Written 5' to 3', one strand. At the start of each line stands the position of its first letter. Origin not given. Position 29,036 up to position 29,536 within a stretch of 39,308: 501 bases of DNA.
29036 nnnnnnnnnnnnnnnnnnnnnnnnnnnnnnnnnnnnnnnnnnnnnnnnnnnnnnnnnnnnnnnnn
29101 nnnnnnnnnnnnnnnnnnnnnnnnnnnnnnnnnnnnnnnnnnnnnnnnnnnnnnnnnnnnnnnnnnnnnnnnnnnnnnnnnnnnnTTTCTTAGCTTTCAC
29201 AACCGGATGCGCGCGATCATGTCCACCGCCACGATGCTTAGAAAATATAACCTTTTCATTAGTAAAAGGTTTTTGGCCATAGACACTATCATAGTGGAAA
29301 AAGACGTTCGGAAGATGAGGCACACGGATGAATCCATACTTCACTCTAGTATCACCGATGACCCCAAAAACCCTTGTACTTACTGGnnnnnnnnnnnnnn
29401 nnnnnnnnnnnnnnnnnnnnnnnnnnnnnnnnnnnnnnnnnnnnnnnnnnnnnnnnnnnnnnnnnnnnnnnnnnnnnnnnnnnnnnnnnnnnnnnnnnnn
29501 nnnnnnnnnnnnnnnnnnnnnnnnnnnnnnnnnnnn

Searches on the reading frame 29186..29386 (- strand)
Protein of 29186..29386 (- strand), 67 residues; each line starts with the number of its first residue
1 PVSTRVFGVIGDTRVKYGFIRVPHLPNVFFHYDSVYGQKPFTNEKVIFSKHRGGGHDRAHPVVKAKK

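Call 6: search_protein_families(library=pfam, proteins=[window:29186-29386:-], max_evalue=10)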
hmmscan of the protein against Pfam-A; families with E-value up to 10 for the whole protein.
seq(67 aa): 2 families
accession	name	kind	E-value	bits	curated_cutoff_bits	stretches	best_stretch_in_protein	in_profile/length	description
PF00313.28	CSD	-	0.0021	18.3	27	1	15-64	12-65/66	'Cold-shock' DNA-binding domain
PF14444.12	S1-like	-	0.0041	17.5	25.2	1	5-49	2-43/58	S1-like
